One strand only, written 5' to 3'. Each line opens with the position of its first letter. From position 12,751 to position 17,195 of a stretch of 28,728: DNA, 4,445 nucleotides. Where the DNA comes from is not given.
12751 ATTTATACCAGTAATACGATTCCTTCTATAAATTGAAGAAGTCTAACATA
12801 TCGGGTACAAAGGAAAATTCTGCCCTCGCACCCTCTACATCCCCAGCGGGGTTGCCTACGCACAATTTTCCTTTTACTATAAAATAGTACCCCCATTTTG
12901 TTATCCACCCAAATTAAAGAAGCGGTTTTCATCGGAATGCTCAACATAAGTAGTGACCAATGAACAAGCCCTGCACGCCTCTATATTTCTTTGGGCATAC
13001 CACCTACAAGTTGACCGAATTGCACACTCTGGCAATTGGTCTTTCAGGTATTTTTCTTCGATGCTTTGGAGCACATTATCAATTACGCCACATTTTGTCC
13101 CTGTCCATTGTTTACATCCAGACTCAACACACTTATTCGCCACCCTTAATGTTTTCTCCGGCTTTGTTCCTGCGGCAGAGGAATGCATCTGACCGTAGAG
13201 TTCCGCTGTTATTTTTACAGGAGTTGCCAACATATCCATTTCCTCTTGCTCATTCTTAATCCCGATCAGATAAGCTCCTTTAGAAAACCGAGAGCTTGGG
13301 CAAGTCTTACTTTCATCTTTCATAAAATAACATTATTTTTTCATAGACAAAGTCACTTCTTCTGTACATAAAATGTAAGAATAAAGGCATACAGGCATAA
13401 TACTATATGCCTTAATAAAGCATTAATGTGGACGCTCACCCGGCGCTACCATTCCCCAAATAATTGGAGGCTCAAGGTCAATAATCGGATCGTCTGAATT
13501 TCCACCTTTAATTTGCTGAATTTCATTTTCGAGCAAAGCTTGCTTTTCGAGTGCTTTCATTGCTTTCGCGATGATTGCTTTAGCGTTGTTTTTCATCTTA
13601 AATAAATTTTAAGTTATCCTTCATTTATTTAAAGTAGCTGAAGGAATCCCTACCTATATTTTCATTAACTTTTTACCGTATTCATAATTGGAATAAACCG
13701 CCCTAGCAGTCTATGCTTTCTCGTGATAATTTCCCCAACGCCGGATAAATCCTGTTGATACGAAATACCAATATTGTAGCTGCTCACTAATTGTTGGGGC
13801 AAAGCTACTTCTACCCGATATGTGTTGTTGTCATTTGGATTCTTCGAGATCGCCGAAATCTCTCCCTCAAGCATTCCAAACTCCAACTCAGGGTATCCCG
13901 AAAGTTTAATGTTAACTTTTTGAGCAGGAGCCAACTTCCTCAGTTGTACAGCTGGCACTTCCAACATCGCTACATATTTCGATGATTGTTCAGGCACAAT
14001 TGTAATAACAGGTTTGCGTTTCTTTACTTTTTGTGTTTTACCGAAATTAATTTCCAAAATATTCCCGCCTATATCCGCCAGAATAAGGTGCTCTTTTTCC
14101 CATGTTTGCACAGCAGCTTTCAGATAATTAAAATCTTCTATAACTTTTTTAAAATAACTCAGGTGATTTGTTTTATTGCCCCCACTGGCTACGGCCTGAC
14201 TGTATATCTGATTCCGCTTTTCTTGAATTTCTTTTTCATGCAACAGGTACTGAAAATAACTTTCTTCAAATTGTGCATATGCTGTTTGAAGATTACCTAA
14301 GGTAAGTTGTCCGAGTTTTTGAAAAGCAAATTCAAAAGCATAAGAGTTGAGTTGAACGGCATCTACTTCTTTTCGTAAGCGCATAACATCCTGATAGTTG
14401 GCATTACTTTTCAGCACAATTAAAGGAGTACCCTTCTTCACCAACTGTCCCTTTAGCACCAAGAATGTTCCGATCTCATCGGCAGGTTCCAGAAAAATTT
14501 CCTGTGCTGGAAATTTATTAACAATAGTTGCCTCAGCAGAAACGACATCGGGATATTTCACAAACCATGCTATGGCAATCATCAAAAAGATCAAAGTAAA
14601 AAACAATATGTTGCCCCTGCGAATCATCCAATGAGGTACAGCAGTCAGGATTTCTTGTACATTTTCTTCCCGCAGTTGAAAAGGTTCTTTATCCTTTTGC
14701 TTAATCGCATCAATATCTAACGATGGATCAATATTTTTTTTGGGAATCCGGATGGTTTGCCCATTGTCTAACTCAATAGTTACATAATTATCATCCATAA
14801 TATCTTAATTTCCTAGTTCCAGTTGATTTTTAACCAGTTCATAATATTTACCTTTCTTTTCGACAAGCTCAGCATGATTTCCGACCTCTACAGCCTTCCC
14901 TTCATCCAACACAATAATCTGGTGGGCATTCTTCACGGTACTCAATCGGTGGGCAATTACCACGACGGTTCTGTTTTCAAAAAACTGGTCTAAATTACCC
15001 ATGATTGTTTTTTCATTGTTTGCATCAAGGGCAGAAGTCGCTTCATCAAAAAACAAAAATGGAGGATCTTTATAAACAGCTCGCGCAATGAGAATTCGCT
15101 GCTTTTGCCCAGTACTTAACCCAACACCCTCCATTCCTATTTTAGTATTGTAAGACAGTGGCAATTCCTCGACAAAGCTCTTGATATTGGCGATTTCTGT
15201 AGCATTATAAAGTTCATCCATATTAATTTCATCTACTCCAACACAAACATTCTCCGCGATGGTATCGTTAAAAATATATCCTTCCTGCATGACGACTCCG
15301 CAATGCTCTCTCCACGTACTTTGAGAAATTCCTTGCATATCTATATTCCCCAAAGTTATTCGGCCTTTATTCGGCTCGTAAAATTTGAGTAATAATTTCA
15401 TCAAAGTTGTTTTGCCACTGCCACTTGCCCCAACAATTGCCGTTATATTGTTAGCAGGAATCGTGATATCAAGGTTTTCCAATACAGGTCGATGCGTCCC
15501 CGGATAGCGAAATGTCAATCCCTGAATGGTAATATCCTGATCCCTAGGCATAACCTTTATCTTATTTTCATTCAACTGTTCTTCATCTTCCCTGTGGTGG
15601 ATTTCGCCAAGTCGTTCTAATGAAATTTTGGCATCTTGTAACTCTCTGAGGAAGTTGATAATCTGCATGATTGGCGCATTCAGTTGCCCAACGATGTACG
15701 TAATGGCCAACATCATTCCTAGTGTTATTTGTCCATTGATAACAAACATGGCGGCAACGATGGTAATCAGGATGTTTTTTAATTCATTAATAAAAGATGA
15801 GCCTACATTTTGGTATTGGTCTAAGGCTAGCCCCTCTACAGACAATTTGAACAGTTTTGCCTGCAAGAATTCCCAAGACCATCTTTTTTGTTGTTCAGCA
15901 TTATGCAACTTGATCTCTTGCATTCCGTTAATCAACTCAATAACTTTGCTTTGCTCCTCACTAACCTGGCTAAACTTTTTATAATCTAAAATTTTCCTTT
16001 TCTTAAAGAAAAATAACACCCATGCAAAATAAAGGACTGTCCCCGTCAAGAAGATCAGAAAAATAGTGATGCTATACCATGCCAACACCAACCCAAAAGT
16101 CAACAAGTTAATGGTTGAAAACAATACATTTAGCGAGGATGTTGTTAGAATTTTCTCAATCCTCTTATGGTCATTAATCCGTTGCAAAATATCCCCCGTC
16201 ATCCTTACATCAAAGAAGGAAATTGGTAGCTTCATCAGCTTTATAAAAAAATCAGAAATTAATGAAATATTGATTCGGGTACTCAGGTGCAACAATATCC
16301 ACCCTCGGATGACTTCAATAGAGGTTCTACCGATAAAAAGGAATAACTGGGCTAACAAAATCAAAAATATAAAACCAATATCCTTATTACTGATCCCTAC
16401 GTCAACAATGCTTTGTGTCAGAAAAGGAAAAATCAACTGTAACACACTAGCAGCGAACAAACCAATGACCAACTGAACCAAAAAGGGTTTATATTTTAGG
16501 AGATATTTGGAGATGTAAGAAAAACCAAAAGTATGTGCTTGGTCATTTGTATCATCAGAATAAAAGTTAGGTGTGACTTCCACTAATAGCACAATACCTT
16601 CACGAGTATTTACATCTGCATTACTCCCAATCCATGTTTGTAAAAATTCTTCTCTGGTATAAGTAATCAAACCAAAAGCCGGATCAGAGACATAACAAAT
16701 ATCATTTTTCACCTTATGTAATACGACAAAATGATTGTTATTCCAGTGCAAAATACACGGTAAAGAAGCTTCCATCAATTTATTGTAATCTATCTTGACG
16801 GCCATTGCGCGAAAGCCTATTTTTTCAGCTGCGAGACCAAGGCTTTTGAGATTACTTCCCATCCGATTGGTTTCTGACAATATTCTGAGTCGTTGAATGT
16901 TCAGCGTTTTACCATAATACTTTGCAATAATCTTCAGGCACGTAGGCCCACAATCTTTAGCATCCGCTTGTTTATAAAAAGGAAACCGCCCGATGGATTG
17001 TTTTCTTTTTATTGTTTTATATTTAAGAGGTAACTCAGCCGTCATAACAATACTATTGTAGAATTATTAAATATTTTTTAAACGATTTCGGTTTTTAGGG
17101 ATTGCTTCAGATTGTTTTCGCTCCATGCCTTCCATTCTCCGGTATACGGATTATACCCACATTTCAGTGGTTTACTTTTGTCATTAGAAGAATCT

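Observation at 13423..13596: Unannotated 57-aa peptide with a textbook double-glycine leader and an acidic, proline-rich, Cys-free core.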

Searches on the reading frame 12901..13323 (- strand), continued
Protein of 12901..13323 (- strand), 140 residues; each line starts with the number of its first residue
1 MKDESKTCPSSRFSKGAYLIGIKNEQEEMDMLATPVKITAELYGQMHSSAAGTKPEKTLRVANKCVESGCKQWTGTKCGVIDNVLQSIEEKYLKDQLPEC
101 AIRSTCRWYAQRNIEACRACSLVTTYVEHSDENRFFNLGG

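Call 82: find_encoding_contigs(protein=P0023, flank=10000, max_places=2)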
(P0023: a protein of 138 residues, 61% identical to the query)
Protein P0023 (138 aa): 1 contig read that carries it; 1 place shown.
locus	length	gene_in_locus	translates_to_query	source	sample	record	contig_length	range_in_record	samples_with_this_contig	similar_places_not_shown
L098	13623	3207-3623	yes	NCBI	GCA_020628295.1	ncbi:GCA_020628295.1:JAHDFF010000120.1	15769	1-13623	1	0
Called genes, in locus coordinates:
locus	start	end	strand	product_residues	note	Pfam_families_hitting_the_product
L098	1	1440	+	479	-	?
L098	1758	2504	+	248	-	PF00072:Response_reg, PF04397:LytTR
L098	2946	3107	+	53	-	-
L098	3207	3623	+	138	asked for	-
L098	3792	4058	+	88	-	-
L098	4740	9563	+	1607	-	PF00128:Alpha-amylase, PF13290:CHB_HEX_C_1 (weak), PF16738:CBM26, PF13287:Fn3_assoc, PF13290:CHB_HEX_C_1 (weak)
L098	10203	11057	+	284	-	PF01145:Band_7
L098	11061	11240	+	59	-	-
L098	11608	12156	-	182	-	-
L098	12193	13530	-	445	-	PF02230:Abhydrolase_2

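Call 85: search_protein_families(library=pfam, proteins=[L098:1-1440:+, L098:1758-2504:+, L089:6750-7469:+, L089:4854-5285:+, L089:7778-8095:+, L098:3792-4058:+, L089:2-709:+], max_evalue=0.01)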
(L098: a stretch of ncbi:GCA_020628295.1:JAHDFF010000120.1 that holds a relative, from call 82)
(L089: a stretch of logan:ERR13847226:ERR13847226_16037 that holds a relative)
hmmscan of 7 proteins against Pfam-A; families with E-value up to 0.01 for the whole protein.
L098:1-1440:+ (479 aa): 2 families
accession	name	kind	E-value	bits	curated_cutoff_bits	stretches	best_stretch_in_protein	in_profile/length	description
PF06580.19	His_kinase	-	3e-19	69.5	25.2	1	265-344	2-81/81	Histidine kinase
PF07495.19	Y_Y_Y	-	1.1e-10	41.7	26.6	1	156-214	5-64/65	Y_Y_Y domain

L098:1758-2504:+ (248 aa): 2 families
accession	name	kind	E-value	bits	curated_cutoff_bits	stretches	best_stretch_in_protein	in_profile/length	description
PF00072.30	Response_reg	-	3.3e-19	69.5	30.2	1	6-113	2-110/111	Response regulator receiver domain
PF04397.21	LytTR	-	2.4e-14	53.8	22.6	1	153-244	5-97/98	LytTr DNA-binding domain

L089:6750-7469:+ (239 aa): 2 families
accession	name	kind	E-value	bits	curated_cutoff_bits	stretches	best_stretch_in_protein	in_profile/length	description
PF04397.21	LytTR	-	3.9e-12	46.7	22.6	1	145-232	3-93/98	LytTr DNA-binding domain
PF00072.30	Response_reg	-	6.6e-06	26.7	30.2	1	8-111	5-110/111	Response regulator receiver domain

L089:4854-5285:+ (143 aa): 0 families

L089:7778-8095:+ (105 aa): 0 families

L098:3792-4058:+ (88 aa): 0 families

L089:2-709:+ (235 aa): 1 family
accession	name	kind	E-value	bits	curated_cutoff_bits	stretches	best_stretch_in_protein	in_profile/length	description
PF02517.21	Rce1-like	-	3.3e-11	43.7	22.4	1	75-178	4-93/93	Type II CAAX prenyl endopeptidase Rce1-like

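Call 90: search_protein_families(library=padloc, proteins=[window:12901-13323:-, P0016, P0020], max_evalue=0.1)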
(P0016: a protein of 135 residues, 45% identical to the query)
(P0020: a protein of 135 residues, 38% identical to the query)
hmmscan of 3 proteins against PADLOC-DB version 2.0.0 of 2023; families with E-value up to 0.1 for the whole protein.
window:12901-13323:- (140 aa): 0 families

P0016 (135 aa): 0 families

P0020 (135 aa): 0 families

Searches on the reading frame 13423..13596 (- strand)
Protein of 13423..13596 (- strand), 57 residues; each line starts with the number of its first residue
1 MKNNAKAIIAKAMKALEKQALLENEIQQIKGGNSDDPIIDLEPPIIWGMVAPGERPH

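Call 5: search_protein_families(library=ncbifam, proteins=[window:13423-13596:-], max_evalue=1)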
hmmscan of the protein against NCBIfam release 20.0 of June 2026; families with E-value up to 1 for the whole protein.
window:13423-13596:- (57 aa): 1 family
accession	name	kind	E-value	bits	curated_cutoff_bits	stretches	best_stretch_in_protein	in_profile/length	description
NF033214.1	ComC_Streptocco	equivalog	0.13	11.9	50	1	20-33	12-25/41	competence-stimulating peptide ComC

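Call 6: search_protein_families(library=pfam, proteins=[window:13423-13596:-], max_evalue=1)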
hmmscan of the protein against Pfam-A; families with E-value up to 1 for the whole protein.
window:13423-13596:- (57 aa): 1 family
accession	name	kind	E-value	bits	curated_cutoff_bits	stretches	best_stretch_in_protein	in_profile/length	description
PF14406.12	Bacteroid_pep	-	0.13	13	25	1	14-33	8-29/52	Ribosomally synthesized peptide in Bacteroidetes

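Call 8: find_homologous_proteins(query=window:13423-13596:-, max_evalue=10)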
Query window:13423-13596:- (57 aa): 1 proteins with E <= 10 among 1 candidates.
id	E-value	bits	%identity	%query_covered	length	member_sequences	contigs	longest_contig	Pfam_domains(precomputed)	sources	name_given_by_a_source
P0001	1.3e-29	118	100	100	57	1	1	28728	-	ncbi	-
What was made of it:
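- It is short, and the word-index protein search returns only the sequence itself (call 8).
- Tried and rejected: Word-index search with the 57-mer found only itself (call 8).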

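Call 9: find_encoding_contigs(protein=P0001, flank=10000, max_places=3)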
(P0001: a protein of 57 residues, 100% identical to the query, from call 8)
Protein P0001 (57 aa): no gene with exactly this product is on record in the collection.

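Call 57: search_protein_representatives(protein=window:13423-13596:-)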
Query: 57 residues. Proteins with E-value up to 0.001 (for the whole library): 3; up to 1e-10: 1; up to 1e-30: 0. The best 3 are listed.
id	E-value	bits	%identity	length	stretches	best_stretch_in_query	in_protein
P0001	4.1e-30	117.6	100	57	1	1-57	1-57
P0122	1.0e-04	38.3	34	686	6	18-51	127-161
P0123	3.2e-04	36.7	43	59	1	6-51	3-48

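Call 60: find_encoding_contigs(protein=P0123, flank=8000, max_places=3)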
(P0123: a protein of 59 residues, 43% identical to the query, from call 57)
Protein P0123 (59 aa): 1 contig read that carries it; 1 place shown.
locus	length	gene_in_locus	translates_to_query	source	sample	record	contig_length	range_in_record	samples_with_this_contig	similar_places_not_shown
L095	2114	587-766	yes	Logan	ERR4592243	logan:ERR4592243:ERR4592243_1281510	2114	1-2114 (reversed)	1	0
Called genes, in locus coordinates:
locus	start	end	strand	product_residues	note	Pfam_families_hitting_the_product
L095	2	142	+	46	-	?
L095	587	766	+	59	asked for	-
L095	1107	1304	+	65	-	-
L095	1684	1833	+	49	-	-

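Call 79: find_related_loci(query=A3, collection=metagenome_contigs, flank=7000)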
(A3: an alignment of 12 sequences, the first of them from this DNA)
Query A3 (57 aa) in metagenome_contigs; peptide patterns used: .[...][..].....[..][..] (x = any residue, [..] = any of these).
411 stretches matched a pattern, but none encodes a relative of the query by tblastn (E <= 1e-3).

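Call 90: search_protein_families(library=padloc, proteins=[window:13423-13596:-], max_evalue=0.1)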
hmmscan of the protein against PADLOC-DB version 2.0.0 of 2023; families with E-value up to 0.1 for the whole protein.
window:13423-13596:- (57 aa): 0 families

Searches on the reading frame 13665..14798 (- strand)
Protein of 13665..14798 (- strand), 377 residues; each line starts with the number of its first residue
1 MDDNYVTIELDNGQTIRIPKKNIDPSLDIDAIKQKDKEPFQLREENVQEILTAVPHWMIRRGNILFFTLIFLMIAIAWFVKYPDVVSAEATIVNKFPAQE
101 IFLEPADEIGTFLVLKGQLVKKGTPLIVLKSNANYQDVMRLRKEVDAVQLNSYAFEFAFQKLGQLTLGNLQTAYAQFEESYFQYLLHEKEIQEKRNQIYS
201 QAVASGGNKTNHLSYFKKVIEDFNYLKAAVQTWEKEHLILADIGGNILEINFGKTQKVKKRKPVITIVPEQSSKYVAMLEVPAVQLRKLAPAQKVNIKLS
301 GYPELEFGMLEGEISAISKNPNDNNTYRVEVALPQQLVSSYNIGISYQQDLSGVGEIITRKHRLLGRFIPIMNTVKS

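Call 5: search_protein_families(library=ncbifam, proteins=[window:13665-14798:-], max_evalue=1)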
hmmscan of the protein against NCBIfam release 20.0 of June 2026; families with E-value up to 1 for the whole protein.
window:13665-14798:- (377 aa): 5 families
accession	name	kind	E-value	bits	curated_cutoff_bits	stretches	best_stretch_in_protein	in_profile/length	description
TIGR01843.1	type_I_hlyD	subfamily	2.9e-11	43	208.65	2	262-348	297-387/422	HlyD family type I secretion periplasmic adaptor subunit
TIGR01730.1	RND_mfp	subfamily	1.5e-10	40.6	94.9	2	170-335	66-229/322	efflux RND transporter periplasmic adaptor subunit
TIGR03794.1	NHLM_micro_HlyD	equivalog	3e-05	23.1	156.2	1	220-326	236-345/421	NHLP bacteriocin system secretion protein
TIGR02971.1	heterocyst_DevB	subfamily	0.0006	19.3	129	2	202-305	171-270/327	ABC exporter membrane fusion protein, DevB family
NF047433.1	Lepto_7_Nterm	domain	0.019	14.7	43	1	2-23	34-55/63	LA_0442/LA_0875 N-terminal domain-containing protein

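Call 6: search_protein_families(library=pfam, proteins=[window:13665-14798:-], max_evalue=1)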
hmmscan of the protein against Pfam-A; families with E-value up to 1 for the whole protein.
window:13665-14798:- (377 aa): 5 families
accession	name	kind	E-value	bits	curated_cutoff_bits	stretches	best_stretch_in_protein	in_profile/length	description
PF13437.12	HlyD_3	-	3.8e-11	44.1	22.2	1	239-336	2-96/106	HlyD family secretion protein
PF16576.10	HlyD_D23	-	8.6e-05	22.4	30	1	117-324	39-191/214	Barrel-sandwich domain of CusB or HlyD membrane-fusion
PF10129.15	OpgC_C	-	0.0019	17.6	21.4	1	53-120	66-133/358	OpgC protein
PF20986.2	DUF6849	-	0.17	12.4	27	1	229-269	18-58/69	Domain of unknown function (DUF6849)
PF20579.4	LapA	-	0.18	12.6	27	1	3-32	30-59/99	LapA domain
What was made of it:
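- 13665..14798 (-): HlyD-family membrane-fusion protein, partner of the ABC exporter, ending 68 nt upstream of the peptide gene. PF13437 E=3.8e-11 and TIGR01843 E=2.9e-11 (calls 5, 6).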

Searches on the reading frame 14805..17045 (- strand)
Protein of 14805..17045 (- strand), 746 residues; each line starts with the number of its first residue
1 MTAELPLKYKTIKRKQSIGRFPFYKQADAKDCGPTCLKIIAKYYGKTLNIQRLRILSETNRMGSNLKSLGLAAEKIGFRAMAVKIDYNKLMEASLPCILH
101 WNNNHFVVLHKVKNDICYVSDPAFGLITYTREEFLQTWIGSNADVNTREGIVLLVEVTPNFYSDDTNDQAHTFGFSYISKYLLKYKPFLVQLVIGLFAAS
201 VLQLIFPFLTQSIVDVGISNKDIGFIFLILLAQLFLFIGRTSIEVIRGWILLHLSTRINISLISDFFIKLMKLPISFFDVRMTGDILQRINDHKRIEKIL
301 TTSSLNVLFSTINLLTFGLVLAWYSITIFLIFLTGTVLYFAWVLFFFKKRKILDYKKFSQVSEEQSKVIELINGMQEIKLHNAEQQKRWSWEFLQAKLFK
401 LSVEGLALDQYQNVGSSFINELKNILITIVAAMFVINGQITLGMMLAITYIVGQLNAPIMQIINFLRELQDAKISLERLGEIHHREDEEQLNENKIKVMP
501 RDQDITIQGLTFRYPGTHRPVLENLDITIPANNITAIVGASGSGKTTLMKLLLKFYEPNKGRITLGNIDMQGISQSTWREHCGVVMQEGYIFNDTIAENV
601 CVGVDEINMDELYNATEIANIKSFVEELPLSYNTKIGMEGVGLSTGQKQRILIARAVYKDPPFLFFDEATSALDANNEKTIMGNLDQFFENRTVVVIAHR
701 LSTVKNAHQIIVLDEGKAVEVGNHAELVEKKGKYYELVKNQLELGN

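Call 5: search_protein_families(library=ncbifam, proteins=[window:14805-17045:-], max_evalue=1)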
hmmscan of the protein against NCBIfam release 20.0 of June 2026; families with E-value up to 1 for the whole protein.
window:14805-17045:- (746 aa): 195 families (the best 25 are shown)
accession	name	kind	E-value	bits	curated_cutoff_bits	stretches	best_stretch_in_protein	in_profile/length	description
TIGR01846.1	type_I_sec_HlyB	subfamily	1.2e-133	446.8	725.55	1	35-742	3-693/694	type I secretion system permease/ATPase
TIGR03796.1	NHLM_micro_ABC1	equivalog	2e-132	442.9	853.3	1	23-739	4-710/710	NHLP family bacteriocin export ABC transporter peptidase/permease/ATPase subunit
TIGR01193.1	bacteriocin_ABC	subfamily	1.7e-122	410.3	523.85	1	26-739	1-707/708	peptide cleavage/export ABC transporter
TIGR03375.1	type_I_sec_LssB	subfamily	4.4e-106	355.8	693.1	1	35-731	5-692/696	type I secretion system permease/ATPase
TIGR02203.1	MsbA_lipidA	equivalog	5.9e-103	345.3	602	1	178-741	5-569/572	lipid A export permease/ATP-binding protein MsbA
TIGR03797.1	NHLM_micro_ABC2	equivalog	1.7e-101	340.8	709.4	1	190-742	139-686/686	NHLP bacteriocin export ABC transporter permease/ATPase subunit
TIGR02204.1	MsbA_rel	hypoth_equivalog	1e-95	321.6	780.4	1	177-741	8-575/576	ABC transporter, permease/ATP-binding protein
NF045513.1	HepA_fam_ABC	equivalog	3.4e-86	290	725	1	240-741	108-609/610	heterocyst formation ABC transporter subunit HepA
NF008381.0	PRK11176.1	equivalog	7.2e-84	282.2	867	1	174-742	12-580/582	lipid A ABC transporter ATP-binding protein/permease MsbA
TIGR00958.1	3a01208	subfamily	1.6e-83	281.2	874.6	1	180-738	154-711/711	antigen peptide transporter 2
NF052233.1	CphA_assoc_ABC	equivalog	1.1e-82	278.6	880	1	186-743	180-745/766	cyanophycin metabolism-associated ABC transporter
NF010178.0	PRK13657.1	equivalog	3.9e-81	273.2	733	1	180-741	12-570/588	glucan ABC transporter ATP-binding protein/ permease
NF045998.1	cleave_ABC_plasm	equivalog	6.9e-81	272.4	500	1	25-710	1-670/673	Mbov_0121 family peptidase domain-containing ABC transporter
TIGR01842.1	type_I_sec_PrtD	subfamily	2.3e-70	237.7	510.15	1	185-729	4-542/544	type I secretion system permease/ATPase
TIGR02857.1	CydD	equivalog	1.3e-67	228.9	435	1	190-713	6-529/529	thiol reductant ABC exporter subunit CydD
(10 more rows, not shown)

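Call 6: search_protein_families(library=pfam, proteins=[window:14805-17045:-], max_evalue=1)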
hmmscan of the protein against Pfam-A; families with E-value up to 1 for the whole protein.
window:14805-17045:- (746 aa): 31 families (the best 25 are shown)
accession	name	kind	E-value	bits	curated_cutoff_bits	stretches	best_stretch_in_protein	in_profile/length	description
PF03412.21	Peptidase_C39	-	1.8e-33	115.6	22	1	21-140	2-123/133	Peptidase C39 family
PF00005.33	ABC_tran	-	5.3e-29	102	25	1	522-671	1-137/137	ABC transporter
PF00664.28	ABC_membrane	-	2.1e-27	97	28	1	193-458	5-273/274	ABC transporter transmembrane region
PF02463.25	SMC_N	-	2.7e-10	40.5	40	2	642-712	136-210/220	RecF/RecN/SMC N terminal domain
PF13401.12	AAA_22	-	5.6e-05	23.9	27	1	533-564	6-33/130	AAA domain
PF13173.12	AAA_14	-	0.00025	21.5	27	1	532-608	2-72/129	AAA domain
PF13304.12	AAA_21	-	0.00064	20.3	27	1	534-552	1-19/304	AAA domain, putative AbiEii toxin, Type IV TA system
PF13175.12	AAA_15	-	0.0013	18.8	32.1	1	527-559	17-50/374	AAA ATPase domain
PF13555.12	AAA_29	-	0.0025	18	27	1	526-549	16-39/61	P-loop containing region of AAA domain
PF09818.15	ABC_ATPase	-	0.0028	17.2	23.2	0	649-728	164-261/283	P-loop domain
PF13529.12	Peptidase_C39_2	-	0.0032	18.5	24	1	21-59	3-43/143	Peptidase_C39 like family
PF13476.12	AAA_23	-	0.0072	17.4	27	1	523-550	11-37/201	AAA domain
PF13604.12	AAA_30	-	0.0089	16.2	27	1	533-563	19-49/191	AAA domain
PF11814.14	DUF3335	-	0.0091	15.9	25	0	21-80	1-70/206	Peptidase_C39 like family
PF03205.20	MobB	-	0.0092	16.3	26.6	1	535-563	2-30/133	Molybdopterin guanine dinucleotide synthesis protein B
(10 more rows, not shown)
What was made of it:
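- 14805..17045 (-): ABC transporter with an N-terminal C39 peptidase domain. The catalytic-type motifs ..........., NHFVVL and SDPA are readable. It is the inferred leader peptidase and exporter for the peptide in this genome. PF03412 E=1.8e-33 and TIGR01193 E=1.7e-122 (calls 5, 6).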

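Call 92: list_cluster_members(proteins=[P0001, P0002, window:14805-17045:-, window:19608-19730:-, window:11751-12743:+])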
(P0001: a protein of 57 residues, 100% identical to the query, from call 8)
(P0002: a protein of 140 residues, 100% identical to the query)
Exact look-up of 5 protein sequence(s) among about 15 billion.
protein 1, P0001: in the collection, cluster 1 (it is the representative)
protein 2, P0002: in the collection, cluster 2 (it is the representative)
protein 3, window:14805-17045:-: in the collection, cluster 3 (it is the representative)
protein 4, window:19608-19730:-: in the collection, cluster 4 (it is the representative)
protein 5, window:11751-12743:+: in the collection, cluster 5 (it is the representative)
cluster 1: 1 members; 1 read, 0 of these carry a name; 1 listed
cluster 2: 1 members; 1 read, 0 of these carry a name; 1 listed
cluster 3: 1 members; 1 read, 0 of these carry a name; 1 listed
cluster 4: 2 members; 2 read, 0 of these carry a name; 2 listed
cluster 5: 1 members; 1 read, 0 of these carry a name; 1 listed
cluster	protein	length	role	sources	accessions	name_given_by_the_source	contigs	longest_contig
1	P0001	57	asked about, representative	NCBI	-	-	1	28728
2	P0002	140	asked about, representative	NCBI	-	-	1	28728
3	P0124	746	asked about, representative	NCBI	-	-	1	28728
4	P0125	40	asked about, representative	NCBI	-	-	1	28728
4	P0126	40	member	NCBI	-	-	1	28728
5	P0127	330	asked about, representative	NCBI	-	-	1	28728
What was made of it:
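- Checked: The exact 57-aa sequence is in the protein collection with source NCBI, but without a name or accession (calls 8, 92).
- Tried and rejected: Exact look-ups gave no accession or organism name for the window contig (calls 9, 92).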
